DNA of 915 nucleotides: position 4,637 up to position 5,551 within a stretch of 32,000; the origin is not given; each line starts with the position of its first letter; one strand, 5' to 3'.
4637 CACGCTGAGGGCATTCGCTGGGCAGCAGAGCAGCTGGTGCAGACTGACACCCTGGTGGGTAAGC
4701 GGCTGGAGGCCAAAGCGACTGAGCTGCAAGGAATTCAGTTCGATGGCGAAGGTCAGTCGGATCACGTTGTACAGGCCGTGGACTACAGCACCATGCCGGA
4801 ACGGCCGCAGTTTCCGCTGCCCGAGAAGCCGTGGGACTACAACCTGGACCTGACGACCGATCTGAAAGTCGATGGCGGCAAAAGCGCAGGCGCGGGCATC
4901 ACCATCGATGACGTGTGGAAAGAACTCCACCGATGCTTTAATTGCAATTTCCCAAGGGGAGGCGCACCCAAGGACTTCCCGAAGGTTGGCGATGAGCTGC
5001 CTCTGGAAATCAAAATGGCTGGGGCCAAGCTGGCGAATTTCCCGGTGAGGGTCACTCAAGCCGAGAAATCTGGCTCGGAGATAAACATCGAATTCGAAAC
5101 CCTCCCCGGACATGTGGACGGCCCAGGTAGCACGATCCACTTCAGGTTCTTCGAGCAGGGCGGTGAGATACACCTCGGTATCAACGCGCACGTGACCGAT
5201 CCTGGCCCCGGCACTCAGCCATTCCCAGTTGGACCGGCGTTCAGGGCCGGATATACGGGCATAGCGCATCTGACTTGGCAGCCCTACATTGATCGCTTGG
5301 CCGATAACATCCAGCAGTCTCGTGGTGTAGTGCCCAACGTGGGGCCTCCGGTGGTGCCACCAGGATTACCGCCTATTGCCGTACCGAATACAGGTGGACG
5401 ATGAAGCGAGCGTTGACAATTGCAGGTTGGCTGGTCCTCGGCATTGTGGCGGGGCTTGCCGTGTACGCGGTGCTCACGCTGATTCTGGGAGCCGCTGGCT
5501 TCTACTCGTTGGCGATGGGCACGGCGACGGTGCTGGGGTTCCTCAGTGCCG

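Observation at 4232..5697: Candidate T7SS-style polymorphic toxin with an unassigned effector domain, coupled to a small multi-pass membrane protein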

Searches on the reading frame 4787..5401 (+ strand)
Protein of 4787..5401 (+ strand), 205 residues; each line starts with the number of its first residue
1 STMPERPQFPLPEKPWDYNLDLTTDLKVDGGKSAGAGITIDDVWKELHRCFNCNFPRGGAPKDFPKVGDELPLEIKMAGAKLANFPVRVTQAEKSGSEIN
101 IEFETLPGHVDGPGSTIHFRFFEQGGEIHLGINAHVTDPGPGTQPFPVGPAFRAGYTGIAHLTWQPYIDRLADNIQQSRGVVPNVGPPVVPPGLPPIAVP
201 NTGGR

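Call 12: find_homologous_proteins(query=window:4787-5401:+)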
Query window:4787-5401:+ (205 aa): 34 proteins with E <= 0.001 among 221 candidates.
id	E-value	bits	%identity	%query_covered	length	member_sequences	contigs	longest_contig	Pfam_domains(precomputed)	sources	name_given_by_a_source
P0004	2.0e-129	448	94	100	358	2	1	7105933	-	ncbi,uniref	ncbi:hypothetical protein [Mycolicibacterium goodii]|uniref:hypothetical protein n=1 Tax=Mycolicibac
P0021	4.8e-95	336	71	96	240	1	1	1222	-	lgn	-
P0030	2.6e-72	261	62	88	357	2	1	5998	-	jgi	jgi:hypothetical protein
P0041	8.7e-69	250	59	87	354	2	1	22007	-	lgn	-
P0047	1.8e-67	245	59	87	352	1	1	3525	-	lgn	-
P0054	7.0e-67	243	58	88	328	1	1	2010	PF10774.16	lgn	-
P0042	2.0e-66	242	63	83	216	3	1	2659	-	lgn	-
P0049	6.1e-66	240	60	84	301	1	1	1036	-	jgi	jgi:hypothetical protein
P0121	3.5e-65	238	63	81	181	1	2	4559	-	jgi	jgi:hypothetical protein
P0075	5.7e-63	231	60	84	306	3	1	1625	-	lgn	-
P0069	9.2e-63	230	58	80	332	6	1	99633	-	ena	-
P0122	5.8e-62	227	61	79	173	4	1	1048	-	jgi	jgi:hypothetical protein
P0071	9.7e-62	227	56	87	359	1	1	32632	PF10774.16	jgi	jgi:hypothetical protein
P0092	1.9e-61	226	57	87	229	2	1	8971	-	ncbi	-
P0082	1.7e-60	223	56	91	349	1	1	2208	-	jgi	jgi:hypothetical protein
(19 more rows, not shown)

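Call 13: search_protein_families(library=pfam, proteins=[window:4787-5401:+], max_evalue=10)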
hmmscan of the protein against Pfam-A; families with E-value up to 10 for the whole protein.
window:4787-5401:+ (205 aa): 1 family
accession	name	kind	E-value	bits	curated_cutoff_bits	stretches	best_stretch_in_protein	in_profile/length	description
PF09348.15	DUF1990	-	0.14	12.6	23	1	61-110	55-104/157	Domain of unknown function (DUF1990)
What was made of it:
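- On Pfam DUF1990 (PF09348): 12.6 bits, E 0.14 for the window protein (call 13).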

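Call 16: find_related_loci(query=window:4787-5401:+, collection=genome_contigs, flank=6000)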
Query window:4787-5401:+ (205 aa) in genome_contigs; peptide patterns used: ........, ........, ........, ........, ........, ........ (x = any residue, [..] = any of these).
90 stretches matched a pattern; 2 encode a relative of the query (tblastn E <= 1e-3); 2 distinct loci.
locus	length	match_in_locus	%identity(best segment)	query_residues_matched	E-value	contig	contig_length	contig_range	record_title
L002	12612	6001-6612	85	2-205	1e-112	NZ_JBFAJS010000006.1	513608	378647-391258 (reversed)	Mycobacterium sp. NPDC050441 NPDC050441_58_H4.ctg-0006, whole genome shotgun sequence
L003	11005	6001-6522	61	13-182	4e-70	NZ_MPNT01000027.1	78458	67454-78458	Mycobacterium paraffinicum strain M11 NODE_27_length_78536_cov_7.78168_ID_2170, whole genome shotgun sequence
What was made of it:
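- Tried and rejected: The genome_contigs scan with the single C-domain sequence returned only 2 loci (call 16), so most loci came from exact-protein look-ups.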

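Call 34: predict_structure(alignment_id=A2)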
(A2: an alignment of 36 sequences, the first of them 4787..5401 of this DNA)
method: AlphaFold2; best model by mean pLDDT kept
length: 205 residues; sequences in the alignment: 36
mean_pLDDT: 83.6   pTM: 0.77
mean pLDDT of the five models: 83.6, 82.0, 81.2, 80.0, 79.0
residues with pLDDT >= 90: 107; 70-90: 58; 50-70: 22; < 50: 18
segments of 3 or more residues with pLDDT < 50: 190-205
pLDDT, mean of each block of 10 residues (from residue 1): 54 79 92 94 95 79 93 77 88 96 95 96 97 94 84 88 92 94 66 43 34
secondary structure, 60 per line:
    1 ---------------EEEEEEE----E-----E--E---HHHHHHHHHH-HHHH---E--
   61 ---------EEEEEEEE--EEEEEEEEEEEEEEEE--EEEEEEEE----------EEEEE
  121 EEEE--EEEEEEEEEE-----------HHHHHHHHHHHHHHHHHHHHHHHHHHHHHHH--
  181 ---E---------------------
elements in order: E16-22 H40-49 H51-54 E70-77 E80-95 E98-105 E116-124 E127-136 H148-178
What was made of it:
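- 4832..5353 (+): C-terminal payload (res 201-374): helix-grip (START/Bet v 1/SRPBCC-like) domain. AF2 pLDDT 83.6, pTM 0.77 (call 34).
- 5354..5401 (+): Disordered Pro-rich C-terminal tail (res 375-390), present only in the closest relatives. pLDDT below 50 for C-domain residues 190-205 (call 34).
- On START / Bet v 1 / SRPBCC helix-grip superfamily: Confident model (call 34).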

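Call 39: fold_search(model_id=the predicted structure, library=pdb)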
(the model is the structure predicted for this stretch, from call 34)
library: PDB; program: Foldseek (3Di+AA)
matches with E <= 10: 1460; with E <= 0.001: 97
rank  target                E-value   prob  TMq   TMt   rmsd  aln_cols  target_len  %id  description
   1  7z1s                  1.2e-05  1.00  0.49  0.52   4.8       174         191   14  X-ray crystal structure of SLPYL1-NIO complex (released 2022-07-13)
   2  3q63_E                4.5e-05  1.00  0.46  0.64   4.4       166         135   12  X-ray crystal structure of protein MLL2253 from Mesorhizobium loti, Northeast Structural Genomics Consortium Target Ml (released 2011-01-12)
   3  3q63_F                5.4e-05  1.00  0.48  0.65   4.4       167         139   11  X-ray crystal structure of protein MLL2253 from Mesorhizobium loti, Northeast Structural Genomics Consortium Target Ml (released 2011-01-12)
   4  5moa                  6.4e-05  1.00  0.50  0.53   4.9       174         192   14  ABA RECEPTOR FROM TOMATO, SlPYL1 (released 2017-08-02)
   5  1z94_B                6.4e-05  1.00  0.46  0.61   4.2       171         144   13  X-Ray Crystal Structure of Protein CV1439 from Chromobacterium violaceum. Northeast Structural Genomics Consortium Tar (released 2005-05-10)
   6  7wa9                  7.6e-05  1.00  0.40  0.53   6.9       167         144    8  Crystal structure of MSMEG_5634 from Mycobacterium smegmatis (released 2022-10-19)
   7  3kay_A                9.0e-05  1.00  0.52  0.61   4.3       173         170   12  Crystal structure of abscisic acid receptor PYL1 (released 2009-12-08)
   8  8h2d_B                9.0e-05  1.00  0.35  0.46  10.6       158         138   15  The hypothetical protein from Mycobacterium tuberculosis mutant - E47A (released 2023-09-06)
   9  4reh                  1.1e-04  1.00  0.46  0.59   5.1       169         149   11  Crystal structure of ginseng major latex-like protein 151 (GLP) from Panax ginseng. (crystal-1) (released 2015-05-13)
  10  1z94_C                1.1e-04  1.00  0.45  0.60   4.7       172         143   14  X-Ray Crystal Structure of Protein CV1439 from Chromobacterium violaceum. Northeast Structural Genomics Consortium Tar (released 2005-05-10)
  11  8h2d_A                1.1e-04  1.00  0.36  0.48  10.8       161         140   14  The hypothetical protein from Mycobacterium tuberculosis mutant - E47A (released 2023-09-06)
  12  4rej                  1.1e-04  1.00  0.41  0.55   6.9       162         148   12  Crystal structure of ginseng major latex-like protein 151 (GLP) from Panax ginseng. (crystal-3) (released 2015-05-13)
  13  7z1p                  1.2e-04  1.00  0.50  0.53   4.9       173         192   14  X-ray crystal structure of SLPYL1-E151D mutant (released 2022-07-13)
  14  3oqu_A                1.3e-04  1.00  0.52  0.61   4.3       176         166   12  Crystal structure of native abscisic acid receptor PYL9 with ABA (released 2011-09-14)
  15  2m47_MODEL_1_A        1.3e-04  1.00  0.37  0.43   6.7       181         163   10  Solution NMR structure of the Polyketide_cyc-like protein Cgl2372 from Corynebacterium glutamicum, Northeast S (released 2013-02-13)
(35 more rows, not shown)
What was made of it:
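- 4832..5353 (+): Foldseek PDB probability 1.00, E 1e-5 to 4e-4, TM 0.45-0.65 to PYL receptors, AHSA1-like proteins and polyketide cyclases (call 39).
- On START / Bet v 1 / SRPBCC helix-grip superfamily: 97 PDB matches at E up to 0.001, and every one of the 50 listed hits is either a recognisable helix-grip protein or an uncharacterised/structural-genomics entry; probability 1.00; TM normalised to target 0.35-0.65 (call 39).
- Closest known: START / Bet v 1 / SRPBCC helix-grip superfamily, including Pfam DUF1990. Same: Foldseek probability 1.00 to PYL receptors, AHSA1-like proteins and polyketide cyclases (call 39).
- C-domain pLDDT 83.6, helix-grip fold at Foldseek probability 1.00 (calls 34, 39).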

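Call 40: search_protein_families(library=pfam, alignment_id=A2, max_evalue=1)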
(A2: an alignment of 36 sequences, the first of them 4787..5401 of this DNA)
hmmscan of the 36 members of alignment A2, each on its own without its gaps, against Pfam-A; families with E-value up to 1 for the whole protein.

A. member 1, window:4787-5401:+ (205 aa): 1 family
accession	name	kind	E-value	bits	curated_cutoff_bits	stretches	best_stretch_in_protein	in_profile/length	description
PF09348.15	DUF1990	-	0.14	12.6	23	1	61-110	55-104/157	Domain of unknown function (DUF1990)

B. families by the number of members that match (of 36 scanned): 7 families
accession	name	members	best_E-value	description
PF09348.15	DUF1990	16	0.0067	Domain of unknown function (DUF1990)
PF20415.3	DUF6699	2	0.12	Family of unknown function (DUF6699)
PF10178.14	PAC3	1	0.033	Proteasome assembly chaperone 3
PF07504.19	FTP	1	0.084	Fungalysin/Thermolysin Propeptide Motif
PF12357.13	PLD_C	1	0.13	Phospholipase D C terminal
PF15625.12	CC2D2AN-C2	1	0.24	CC2D2A N-terminal C2 domain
PF14582.11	Metallophos_3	1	0.27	Metallophosphoesterase, calcineurin superfamily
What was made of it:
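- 4832..5353 (+): DUF1990 sub-threshold in 16 of 36 members (call 40).
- On Pfam DUF1990 (PF09348): Best E 0.0067 among 36 members (call 40).
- Closest known: START / Bet v 1 / SRPBCC helix-grip superfamily, including Pfam DUF1990. Same: Weak DUF1990 matches (calls 13, 40).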

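Call 48: search_protein_representatives(alignment_id=A2)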
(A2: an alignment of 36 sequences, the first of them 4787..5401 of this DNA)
Query: 36 sequences, 195 profile positions. Proteins with E-value up to 0.001 (for the whole library): 265; up to 1e-10: 150; up to 1e-30: 26. The best 150 are listed.
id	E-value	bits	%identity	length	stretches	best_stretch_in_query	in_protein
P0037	3.7e-94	330.2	-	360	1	2-188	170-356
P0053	1.2e-92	325.3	-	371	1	2-188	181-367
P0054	1.1e-88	312.4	-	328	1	2-188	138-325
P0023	3.5e-88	310.7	-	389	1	3-189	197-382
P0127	4.2e-84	297.4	-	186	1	10-191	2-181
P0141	1.2e-83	295.9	-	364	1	3-191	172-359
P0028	1.9e-83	295.3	-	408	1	2-188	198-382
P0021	9.6e-83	293.0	-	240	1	3-190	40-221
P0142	6.9e-82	290.2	-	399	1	2-188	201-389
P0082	7.0e-81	286.9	-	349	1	2-189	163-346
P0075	6.0e-80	283.8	-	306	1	3-181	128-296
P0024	1.4e-74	266.3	-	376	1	4-188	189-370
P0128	5.8e-74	264.3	-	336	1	3-151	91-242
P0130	1.2e-73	263.2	-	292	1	9-184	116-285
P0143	1.2e-70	253.5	-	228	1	5-189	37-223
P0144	1.2e-69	250.2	-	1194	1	13-187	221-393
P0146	8.3e-53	195.3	-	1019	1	7-181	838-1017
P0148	7.4e-39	149.8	-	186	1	29-176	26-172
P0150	2.0e-29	119.0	-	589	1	15-182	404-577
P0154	1.8e-25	106.1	-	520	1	39-176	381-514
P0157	2.0e-23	99.4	-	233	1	43-176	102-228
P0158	1.5e-22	96.6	-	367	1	9-176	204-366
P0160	2.5e-22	95.8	-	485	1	15-185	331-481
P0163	1.9e-21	93.0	-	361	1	16-177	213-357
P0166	2.5e-20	89.3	-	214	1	44-147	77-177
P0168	9.3e-20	87.5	-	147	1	44-169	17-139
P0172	1.8e-19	86.5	-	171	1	46-164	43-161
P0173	3.0e-19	85.8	-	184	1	14-188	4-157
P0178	6.7e-19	84.7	-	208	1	42-142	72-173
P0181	2.4e-18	82.8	-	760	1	45-165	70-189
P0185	6.0e-18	81.6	-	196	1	49-142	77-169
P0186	6.0e-18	81.5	-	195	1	13-161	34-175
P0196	8.5e-17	77.8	-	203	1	46-158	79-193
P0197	1.0e-16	77.6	-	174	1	5-165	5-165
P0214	5.4e-15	71.9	-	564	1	46-143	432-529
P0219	8.6e-15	71.3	-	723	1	48-142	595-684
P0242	4.0e-13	65.8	-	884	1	13-169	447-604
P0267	5.2e-11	58.9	-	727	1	50-176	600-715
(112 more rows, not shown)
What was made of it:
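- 4832..5353 (+): 265 relatives in 1.84 billion representatives (call 48).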

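Call 49: search_protein_families(library=pfam, proteins=[P0144, P0146, P0150, P0154, P0181, P0219, P0242, P0267, P0214, P0160], max_evalue=0.001)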
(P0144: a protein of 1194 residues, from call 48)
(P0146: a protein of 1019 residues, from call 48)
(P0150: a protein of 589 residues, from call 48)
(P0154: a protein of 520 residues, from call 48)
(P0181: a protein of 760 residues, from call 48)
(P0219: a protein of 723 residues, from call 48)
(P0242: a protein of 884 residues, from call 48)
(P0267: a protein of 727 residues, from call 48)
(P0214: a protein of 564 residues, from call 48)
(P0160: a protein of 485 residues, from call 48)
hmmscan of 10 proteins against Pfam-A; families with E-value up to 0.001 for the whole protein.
P0144 (1194 aa): 0 families

P0146 (1019 aa): 0 families

P0150 (589 aa): 0 families

P0154 (520 aa): 0 families

P0181 (760 aa): 3 families
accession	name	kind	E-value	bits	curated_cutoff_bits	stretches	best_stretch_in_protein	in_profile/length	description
PF01471.23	PG_binding_1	-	8.3e-95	311.4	23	5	383-437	2-57/57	Putative peptidoglycan binding domain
PF09374.15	PG_binding_3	-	1e-35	122.2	24.6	1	386-416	3-33/76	Predicted Peptidoglycan domain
PF00877.26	NLPC_P60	-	7.1e-10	39.2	23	1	628-751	3-92/105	NlpC/P60 family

P0219 (723 aa): 1 family
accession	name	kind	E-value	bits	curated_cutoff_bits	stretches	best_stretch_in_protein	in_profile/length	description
PF05257.22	CHAP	-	4.7e-11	43.5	26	1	443-522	5-81/81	CHAP domain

P0242 (884 aa): 2 families
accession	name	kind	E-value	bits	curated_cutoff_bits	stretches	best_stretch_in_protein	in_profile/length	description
PF07591.16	PT-HINT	-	4.9e-14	53.2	27.7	1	203-328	6-136/137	Pretoxin HINT domain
PF01079.26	Hint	-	1.3e-06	28.6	29.7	0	193-270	14-93/213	Hint module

P0267 (727 aa): 1 family
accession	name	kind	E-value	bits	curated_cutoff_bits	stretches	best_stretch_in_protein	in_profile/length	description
PF05593.20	RHS_repeat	-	1.7e-08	35.1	22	1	217-251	1-35/38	RHS Repeat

P0214 (564 aa): 2 families
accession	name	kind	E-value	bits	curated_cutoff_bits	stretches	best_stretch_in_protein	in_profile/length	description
PF08310.17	LGFP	-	1.4e-29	102.6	22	2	297-348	1-53/53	LGFP repeat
PF14433.11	SUKH-3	-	0.00095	19.8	23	0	240-273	98-134/146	SUKH-3 immunity protein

P0160 (485 aa): 1 family
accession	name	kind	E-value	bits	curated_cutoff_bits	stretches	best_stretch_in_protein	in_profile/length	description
PF08310.17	LGFP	-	1.1e-57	192.7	22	3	138-189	1-52/53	LGFP repeat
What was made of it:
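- Fusions to PG_binding_1, NlpC/P60, CHAP and LGFP (call 49).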

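Call 50: list_cluster_members(proteins=[P0144, P0146, P0150, P0154, P0158, P0163, P0148, P0157, P0181, P0242])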
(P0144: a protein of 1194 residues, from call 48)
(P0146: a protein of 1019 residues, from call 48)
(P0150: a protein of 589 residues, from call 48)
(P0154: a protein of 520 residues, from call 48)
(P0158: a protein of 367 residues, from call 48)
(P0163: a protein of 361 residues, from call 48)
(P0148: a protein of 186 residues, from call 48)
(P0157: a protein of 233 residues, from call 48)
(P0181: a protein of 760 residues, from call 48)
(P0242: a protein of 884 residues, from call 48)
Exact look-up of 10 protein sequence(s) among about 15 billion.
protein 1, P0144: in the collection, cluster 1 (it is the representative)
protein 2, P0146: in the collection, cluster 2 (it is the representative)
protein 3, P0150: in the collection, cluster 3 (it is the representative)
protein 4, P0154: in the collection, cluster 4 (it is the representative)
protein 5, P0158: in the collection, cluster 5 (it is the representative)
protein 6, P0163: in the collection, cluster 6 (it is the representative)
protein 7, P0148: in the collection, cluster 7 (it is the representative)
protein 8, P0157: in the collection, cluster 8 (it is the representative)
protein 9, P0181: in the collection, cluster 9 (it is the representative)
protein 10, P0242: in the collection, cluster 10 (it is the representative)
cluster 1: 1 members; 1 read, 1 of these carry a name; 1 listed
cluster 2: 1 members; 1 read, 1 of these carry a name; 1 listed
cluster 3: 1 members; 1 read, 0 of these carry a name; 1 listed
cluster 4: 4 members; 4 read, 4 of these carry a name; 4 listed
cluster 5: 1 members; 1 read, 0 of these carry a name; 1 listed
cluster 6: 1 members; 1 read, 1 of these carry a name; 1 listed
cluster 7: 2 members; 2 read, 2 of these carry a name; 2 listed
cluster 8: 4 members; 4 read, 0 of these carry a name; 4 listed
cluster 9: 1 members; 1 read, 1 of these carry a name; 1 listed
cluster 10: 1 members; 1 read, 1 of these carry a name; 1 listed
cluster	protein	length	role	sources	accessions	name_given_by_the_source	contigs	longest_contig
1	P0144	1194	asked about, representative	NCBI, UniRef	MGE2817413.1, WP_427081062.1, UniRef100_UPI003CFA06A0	hypothetical protein ACQI5H_20040 [Mycobacterium heidelbergense] | hypothetical protein n=1 Tax=Mycobacterium heidelbergense TaxID=53376 RepID=UPI003CFA06A0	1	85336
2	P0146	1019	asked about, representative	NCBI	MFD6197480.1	hypothetical protein ACFWE3_12320 [Mycobacteriaceae bacterium NPDC060252]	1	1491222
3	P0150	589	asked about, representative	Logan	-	-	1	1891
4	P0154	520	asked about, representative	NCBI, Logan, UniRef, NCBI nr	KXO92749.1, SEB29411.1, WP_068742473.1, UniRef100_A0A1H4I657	hypothetical protein AXK58_19325 [Tsukamurella tyrosinosolvens] | Uncharacterized protein n=1 Tax=Tsukamurella tyrosinosolvens TaxID=57704 ...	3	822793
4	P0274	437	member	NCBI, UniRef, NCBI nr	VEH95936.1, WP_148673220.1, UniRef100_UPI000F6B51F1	Uncharacterised protein (plasmid) [Tsukamurella tyrosinosolvens] | hypothetical protein n=1 Tax=Tsukamurella tyrosinosolvens TaxID=57704 RepID=UPI000F6B51F1 | hypothetical protein [Tsukamurella tyrosinosolvens]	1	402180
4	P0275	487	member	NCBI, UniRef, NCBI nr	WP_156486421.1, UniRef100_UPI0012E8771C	phage holin family protein [Tsukamurella tyrosinosolvens] | phage holin family protein n=1 Tax=Tsukamurella tyrosinosolvens TaxID=57704 ...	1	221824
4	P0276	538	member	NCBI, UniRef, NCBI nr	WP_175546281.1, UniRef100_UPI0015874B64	phage holin family protein [Tsukamurella tyrosinosolvens] | phage holin family protein n=1 Tax=Tsukamurella tyrosinosolvens TaxID=57704 ...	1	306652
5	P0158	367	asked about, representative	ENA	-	-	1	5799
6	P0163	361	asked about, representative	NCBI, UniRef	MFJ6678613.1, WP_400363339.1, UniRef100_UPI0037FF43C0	hypothetical protein ACIQLK_05715 [Microbacterium sp. NPDC091382] | hypothetical protein n=1 Tax=Microbacterium sp. NPDC091382 TaxID=3364210 ...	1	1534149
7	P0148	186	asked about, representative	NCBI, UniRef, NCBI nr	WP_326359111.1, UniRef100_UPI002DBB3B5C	hypothetical protein [Nocardia sp. CDC160] | hypothetical protein n=1 Tax=Nocardia sp. CDC160 TaxID=3112166 RepID=UPI002DBB3B5C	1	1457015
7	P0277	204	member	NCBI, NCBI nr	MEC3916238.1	hypothetical protein VMT40_16645 [Nocardia sp. CDC160] | hypothetical protein [Nocardia sp. CDC160]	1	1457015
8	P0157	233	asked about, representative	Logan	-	-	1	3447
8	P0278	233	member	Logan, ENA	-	-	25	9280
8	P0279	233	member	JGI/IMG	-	-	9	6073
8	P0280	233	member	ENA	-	-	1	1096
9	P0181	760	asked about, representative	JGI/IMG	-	peptidoglycan hydrolase-like protein with peptidoglycan-binding domain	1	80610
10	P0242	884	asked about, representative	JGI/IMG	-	hypothetical protein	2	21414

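Call 52: search_protein_families(library=pfam, proteins=[P0166, P0168, P0172, P0173, P0178, P0185, P0186, P0196, P0197, P0148], max_evalue=1)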
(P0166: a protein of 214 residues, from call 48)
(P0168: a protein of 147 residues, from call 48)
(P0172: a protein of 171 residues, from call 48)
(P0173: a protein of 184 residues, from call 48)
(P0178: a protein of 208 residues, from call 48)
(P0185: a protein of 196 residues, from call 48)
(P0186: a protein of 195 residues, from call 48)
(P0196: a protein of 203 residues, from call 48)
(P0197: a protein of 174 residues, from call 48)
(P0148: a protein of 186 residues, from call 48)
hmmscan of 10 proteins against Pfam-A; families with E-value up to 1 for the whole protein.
P0166 (214 aa): 0 families

P0168 (147 aa): 0 families

P0172 (171 aa): 1 family
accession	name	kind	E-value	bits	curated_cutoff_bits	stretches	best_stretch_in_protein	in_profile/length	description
PF14500.11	MMS19_N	-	0.33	10.9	26.7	1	15-62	133-179/262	Dos2-interacting transcription regulator of RNA-Pol-II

P0173 (184 aa): 3 families
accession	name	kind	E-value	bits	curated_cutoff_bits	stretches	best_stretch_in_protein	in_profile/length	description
PF10604.15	Polyketide_cyc2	-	0.072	13.8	27.4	1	63-144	54-133/142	Polyketide cyclase / dehydrase and lipid transport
PF11306.15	DUF3108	-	0.29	11.4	26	0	47-85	107-146/209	Protein of unknown function (DUF3108)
PF18614.7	RNase_II_C_S1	-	0.37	11.1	26.6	1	62-86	34-58/59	RNase II-type exonuclease C-terminal S1 domain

P0178 (208 aa): 0 families

P0185 (196 aa): 0 families

P0186 (195 aa): 0 families

P0196 (203 aa): 1 family
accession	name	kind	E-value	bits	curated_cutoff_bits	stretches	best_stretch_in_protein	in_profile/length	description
PF16562.11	HECW_N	-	0.2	12.1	26.7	1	115-168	59-109/120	N-terminal domain of E3 ubiquitin-protein ligase HECW1 and 2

P0197 (174 aa): 0 families

P0148 (186 aa): 1 family
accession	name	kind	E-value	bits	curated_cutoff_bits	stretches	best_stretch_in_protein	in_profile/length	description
PF09348.15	DUF1990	-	0.023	15.2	23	1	64-133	57-122/157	Domain of unknown function (DUF1990)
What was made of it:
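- On Pfam DUF1990 (PF09348): 15.2 bits for P0148 (call 52).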

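Call 53: find_encoding_contigs(protein=P0163, flank=4000, max_places=2)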
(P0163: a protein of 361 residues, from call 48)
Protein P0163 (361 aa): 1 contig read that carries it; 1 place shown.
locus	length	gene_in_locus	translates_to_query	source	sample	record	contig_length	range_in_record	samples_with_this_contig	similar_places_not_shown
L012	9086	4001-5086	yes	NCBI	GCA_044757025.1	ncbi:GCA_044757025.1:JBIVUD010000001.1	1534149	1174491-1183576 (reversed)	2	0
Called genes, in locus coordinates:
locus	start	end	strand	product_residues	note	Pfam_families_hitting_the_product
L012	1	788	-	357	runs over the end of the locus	-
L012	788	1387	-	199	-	PF00005:ABC_tran, PF13304:AAA_21 (faint)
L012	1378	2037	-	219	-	-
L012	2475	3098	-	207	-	-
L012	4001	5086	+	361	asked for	-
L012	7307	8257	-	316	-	-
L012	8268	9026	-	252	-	PF00149:Metallophos, PF12850:Metallophos_2 (weak)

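Call 79: find_encoding_contigs(protein=P0242, flank=3000, max_places=1)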
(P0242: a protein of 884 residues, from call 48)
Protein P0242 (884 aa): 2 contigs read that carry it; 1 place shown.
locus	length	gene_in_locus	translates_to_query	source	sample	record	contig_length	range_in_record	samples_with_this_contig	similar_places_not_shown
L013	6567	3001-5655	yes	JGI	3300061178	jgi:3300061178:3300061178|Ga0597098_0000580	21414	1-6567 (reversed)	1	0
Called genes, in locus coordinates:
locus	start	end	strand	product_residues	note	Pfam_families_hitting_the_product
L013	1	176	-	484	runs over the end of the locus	PF00171:Aldedh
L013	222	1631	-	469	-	-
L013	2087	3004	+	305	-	PF00877:NLPC_P60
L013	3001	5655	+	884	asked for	PF01079:Hint (faint), PF07591:PT-HINT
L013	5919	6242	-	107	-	-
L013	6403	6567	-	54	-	?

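Call 80: find_encoding_contigs(protein=P0267, flank=3000, max_places=1)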
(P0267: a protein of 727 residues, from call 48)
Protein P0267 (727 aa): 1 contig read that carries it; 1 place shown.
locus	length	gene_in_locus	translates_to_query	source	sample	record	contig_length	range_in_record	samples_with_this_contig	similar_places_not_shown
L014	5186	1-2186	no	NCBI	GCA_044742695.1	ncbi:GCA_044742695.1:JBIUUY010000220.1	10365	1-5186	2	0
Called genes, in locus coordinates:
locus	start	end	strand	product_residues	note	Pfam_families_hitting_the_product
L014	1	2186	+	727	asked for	PF05593:RHS_repeat (faint), PF25023:TEN_YD-shell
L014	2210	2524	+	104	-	-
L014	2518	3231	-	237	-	-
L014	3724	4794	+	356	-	PF00890:FAD_binding_2 (weak), PF01266:DAO (faint), PF05834:Lycopene_cycl (faint), PF07992:Pyr_redox_2, PF13738:Pyr_redox_3 (faint)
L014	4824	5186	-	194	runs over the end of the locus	PF12844:HTH_19, PF13443:HTH_26 (weak), PF13560:HTH_31, PF01381:HTH_3, PF02311:AraC_binding (faint), PF07883:Cupin_2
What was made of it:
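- The same domain sits at the C-terminus of an RHS/YD-shell protein and after a PT-HINT domain, both hallmarks of polymorphic toxins (calls 49, 80).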

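Call 89: search_dna_similar(query=window:4787-5401:+, collection=phages, mode=protein, max_evalue=1, max_rows=10)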
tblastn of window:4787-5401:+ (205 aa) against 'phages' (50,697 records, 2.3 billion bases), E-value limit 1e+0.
No match.
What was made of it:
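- Closest known: PEST cassettes. Different: This payload is absent from 50,697 phage records (call 89).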
